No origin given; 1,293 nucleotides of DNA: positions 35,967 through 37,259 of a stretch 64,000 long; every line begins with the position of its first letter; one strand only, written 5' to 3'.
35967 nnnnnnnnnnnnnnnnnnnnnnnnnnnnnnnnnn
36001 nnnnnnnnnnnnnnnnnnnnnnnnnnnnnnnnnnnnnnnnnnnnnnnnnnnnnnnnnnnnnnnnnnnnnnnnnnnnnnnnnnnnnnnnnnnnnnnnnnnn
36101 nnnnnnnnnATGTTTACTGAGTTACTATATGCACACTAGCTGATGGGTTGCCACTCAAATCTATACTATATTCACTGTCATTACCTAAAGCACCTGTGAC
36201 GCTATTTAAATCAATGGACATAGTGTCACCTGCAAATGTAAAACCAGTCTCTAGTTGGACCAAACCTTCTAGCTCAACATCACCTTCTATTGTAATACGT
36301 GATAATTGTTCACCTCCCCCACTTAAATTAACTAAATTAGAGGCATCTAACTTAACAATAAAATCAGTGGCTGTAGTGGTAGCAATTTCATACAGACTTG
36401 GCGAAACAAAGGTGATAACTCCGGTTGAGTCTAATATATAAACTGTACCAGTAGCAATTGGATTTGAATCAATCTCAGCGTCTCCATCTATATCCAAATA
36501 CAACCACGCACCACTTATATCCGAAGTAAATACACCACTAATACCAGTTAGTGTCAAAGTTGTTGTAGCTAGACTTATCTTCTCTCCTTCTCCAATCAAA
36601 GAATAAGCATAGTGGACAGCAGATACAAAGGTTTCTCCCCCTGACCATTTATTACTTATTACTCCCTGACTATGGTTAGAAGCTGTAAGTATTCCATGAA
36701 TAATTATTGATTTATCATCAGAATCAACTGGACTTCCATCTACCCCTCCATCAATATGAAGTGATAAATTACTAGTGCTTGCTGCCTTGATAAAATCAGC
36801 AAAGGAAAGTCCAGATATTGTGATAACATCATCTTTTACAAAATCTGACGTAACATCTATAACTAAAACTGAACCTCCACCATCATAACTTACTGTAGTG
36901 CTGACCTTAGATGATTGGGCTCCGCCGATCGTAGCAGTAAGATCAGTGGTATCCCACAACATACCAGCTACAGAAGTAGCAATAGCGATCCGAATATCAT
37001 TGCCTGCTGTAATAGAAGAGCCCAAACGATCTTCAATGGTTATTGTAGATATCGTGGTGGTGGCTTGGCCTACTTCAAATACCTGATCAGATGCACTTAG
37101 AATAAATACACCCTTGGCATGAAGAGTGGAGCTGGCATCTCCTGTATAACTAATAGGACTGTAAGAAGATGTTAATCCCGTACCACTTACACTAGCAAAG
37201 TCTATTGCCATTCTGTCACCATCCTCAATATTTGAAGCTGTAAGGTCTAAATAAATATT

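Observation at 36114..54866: An 18.75-kb gene encodes a 6250-aa secreted protein built as a two-level repeat of stacked propellers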

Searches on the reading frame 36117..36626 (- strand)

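Call 6: search_protein_families(library=ncbifam, proteins=[window:36117-36626:-], max_evalue=0.1)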
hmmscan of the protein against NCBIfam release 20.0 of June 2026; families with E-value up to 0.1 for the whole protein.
window:36117-36626:- (170 aa): 1 family
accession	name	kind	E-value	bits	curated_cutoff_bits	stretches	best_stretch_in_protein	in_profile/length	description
NF000066.1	rifampin_ARR_Sa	exception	0.057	13.2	250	0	3-72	5-77/137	NAD(+)--rifampin ADP-ribosyltransferase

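Call 7: search_protein_families(library=pfam, proteins=[window:36117-36626:-], max_evalue=1)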
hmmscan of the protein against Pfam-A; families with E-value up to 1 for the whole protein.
window:36117-36626:- (170 aa): 0 families

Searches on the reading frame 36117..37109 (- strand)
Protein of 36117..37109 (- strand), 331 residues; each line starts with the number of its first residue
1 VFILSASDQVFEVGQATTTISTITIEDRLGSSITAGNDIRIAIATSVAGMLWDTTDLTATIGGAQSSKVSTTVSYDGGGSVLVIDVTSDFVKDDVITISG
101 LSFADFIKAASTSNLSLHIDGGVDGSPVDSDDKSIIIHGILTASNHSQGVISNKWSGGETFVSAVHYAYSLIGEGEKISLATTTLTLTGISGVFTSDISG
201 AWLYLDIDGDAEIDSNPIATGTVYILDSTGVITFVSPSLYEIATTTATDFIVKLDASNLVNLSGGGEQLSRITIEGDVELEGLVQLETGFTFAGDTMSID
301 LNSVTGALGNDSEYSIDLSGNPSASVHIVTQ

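Call 65: search_solved_structures(query=A5, max_evalue=1)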
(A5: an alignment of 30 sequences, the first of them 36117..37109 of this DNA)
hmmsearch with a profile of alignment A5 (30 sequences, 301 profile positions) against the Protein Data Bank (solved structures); distinct sequences matched with E-value up to 1: 1.
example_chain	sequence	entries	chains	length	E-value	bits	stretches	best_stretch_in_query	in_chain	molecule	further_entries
9ba1_A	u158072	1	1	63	0.2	14.2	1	173-222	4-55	Mitochondrial proton/calcium exchanger protein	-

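Call 71: predict_structure(alignment_id=A5)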
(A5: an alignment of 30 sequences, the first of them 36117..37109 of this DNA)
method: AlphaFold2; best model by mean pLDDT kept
length: 331 residues; sequences in the alignment: 30
mean_pLDDT: 91.4   pTM: 0.83
mean pLDDT of the five models: 91.4, 90.8, 90.8, 90.5, 90.3
residues with pLDDT >= 90: 264; 70-90: 37; 50-70: 29; < 50: 1
segments of 3 or more residues with pLDDT < 50: none
pLDDT, mean of each block of 10 residues (from residue 1): 97 97 96 94 93 98 98 97 98 98 97 92 88 97 97 89 94 95 97 96 95 94 97 86 89 95 58 65 59 87 95 96 95 59
secondary structure, 60 per line:
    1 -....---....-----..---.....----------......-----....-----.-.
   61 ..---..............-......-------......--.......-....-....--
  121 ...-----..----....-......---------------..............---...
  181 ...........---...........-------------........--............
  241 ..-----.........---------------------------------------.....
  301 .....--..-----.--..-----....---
elements in order: E2-5 E9-12 E23-27 E38-43 E49-52 E60-62 E69-76 E81-86 E94-99 E102-108 E110-113 E115-118 E135-138 E140-145 E161-174 E178-191 E198-205 E219-226 E229-242 E248-256 E296-305 E325-328

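Call 84: fold_search(model_id=the predicted structure, library=pdb)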
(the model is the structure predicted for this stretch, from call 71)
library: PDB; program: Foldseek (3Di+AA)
matches with E <= 10: 1076; with E <= 0.001: 46
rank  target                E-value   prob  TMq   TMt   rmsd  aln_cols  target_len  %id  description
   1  4mmx_A                1.1e-06  1.00  0.29  0.14  12.2       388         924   10  Integrin AlphaVBeta3 ectodomain bound to the tenth domain of Fibronectin (released 2014-03-26)
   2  8xf6_A                1.7e-06  1.00  0.30  0.15  12.3       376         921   11  Cryo-EM structure of integrin ITGAV, ITGB3 and Cilengitide TFA complex, conformation 2 (released 2024-12-18)
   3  1jv2_A                1.9e-06  1.00  0.32  0.15  12.1       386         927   10  CRYSTAL STRUCTURE OF THE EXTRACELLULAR SEGMENT OF INTEGRIN ALPHAVBETA3 (released 2001-10-17)
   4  8beg_B                1.9e-06  1.00  0.27  0.15  13.1       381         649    6  Structure of Ig-like domains from PrgB (released 2022-11-30)
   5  8beg_A                2.1e-06  1.00  0.29  0.17  12.8       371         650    8  Structure of Ig-like domains from PrgB (released 2022-11-30)
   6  3fcs_A                2.5e-06  1.00  0.33  0.16  11.3       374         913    8  Structure of complete ectodomain of integrin aIIBb3 (released 2009-01-20)
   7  6avr_A                2.7e-06  1.00  0.30  0.15  12.2       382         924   10  Human alpha-V beta-3 Integrin (intermediate conformation) in complex with the therapeutic antibody LM609 (released 2017-11-01)
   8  6avq_A                2.8e-06  1.00  0.31  0.15  11.8       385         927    9  The Therapeutic Antibody LM609 Selectively Inhibits Ligand Binding to Human alpha-V beta-3 Integrin via Steric Hindran (released 2017-11-01)
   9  4nen_A                2.9e-06  1.00  0.40  0.16   9.3       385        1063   10  An internal ligand-bound, metastable state of a leukocyte integrin, aXb2 (released 2014-01-15)
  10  8zdg_A                3.8e-06  1.00  0.34  0.16  12.0       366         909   10  Cryo-EM structure of the integrin avb3 with CWHM-12, conformation 1 (released 2025-10-22)
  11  6avu_A                6.7e-06  1.00  0.33  0.16  11.7       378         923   11  Human alpha-V beta-3 Integrin (open conformation) in complex with the therapeutic antibody LM609 (released 2017-11-01)
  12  8t2v_A                9.6e-06  1.00  0.33  0.16  11.1       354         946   10  Cryo-EM Structures of Full-length Integrin alphaIIbbeta3 in Native Lipids (released 2023-07-26)
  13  4g1e_A                9.6e-06  1.00  0.33  0.15  12.4       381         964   10  Crystal structure of integrin alpha V beta 3 with coil-coiled tag. (released 2012-12-12)
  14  3opu_A                1.1e-05  1.00  0.25  0.25  13.1       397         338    9  Crystal structure of the C-terminal domain of Streptococcus mutans surface protein SpaP (released 2011-01-19)
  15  7usm_A                1.1e-05  1.00  0.43  0.21   9.0       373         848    8  Integrin alphaM/beta2 ectodomain (released 2022-08-17)
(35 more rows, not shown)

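Call 94: search_protein_families(library=pfam, alignment_id=A5, max_evalue=0.1)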
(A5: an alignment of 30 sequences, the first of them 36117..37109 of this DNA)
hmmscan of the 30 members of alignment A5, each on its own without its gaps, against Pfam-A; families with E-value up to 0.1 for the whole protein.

A. member 1, window:36117-37109:- (331 aa): 1 family
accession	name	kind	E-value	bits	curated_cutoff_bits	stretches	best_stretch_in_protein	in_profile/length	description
PF06754.17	PhnG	-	0.041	14.4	32.4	1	6-59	50-104/142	Phosphonate metabolism protein PhnG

B. families by the number of members that match (of 30 scanned): 11 families
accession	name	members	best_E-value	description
PF18667.6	BppU_IgG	3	0.034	Baseplate upper protein immunoglobulin like domain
PF01833.30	TIG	1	0.0011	IPT/TIG domain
PF06483.16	ChiC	1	0.023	Chitinase C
PF00404.24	Dockerin_1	1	0.025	Dockerin type I domain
PF16452.10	Phage_CI_C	1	0.035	Bacteriophage CI repressor C-terminal domain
PF06754.17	PhnG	1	0.041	Phosphonate metabolism protein PhnG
PF25548.1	DUF7926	1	0.056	Domain of unknown function (DUF7926)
PF18614.7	RNase_II_C_S1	1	0.061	RNase II-type exonuclease C-terminal S1 domain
PF18368.7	Ig_GlcNase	1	0.088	Exo-beta-D-glucosaminidase Ig-fold domain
PF10618.14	Tail_tube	1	0.091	Phage tail tube protein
PF04985.20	Phage_tube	1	0.096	Phage tail tube protein FII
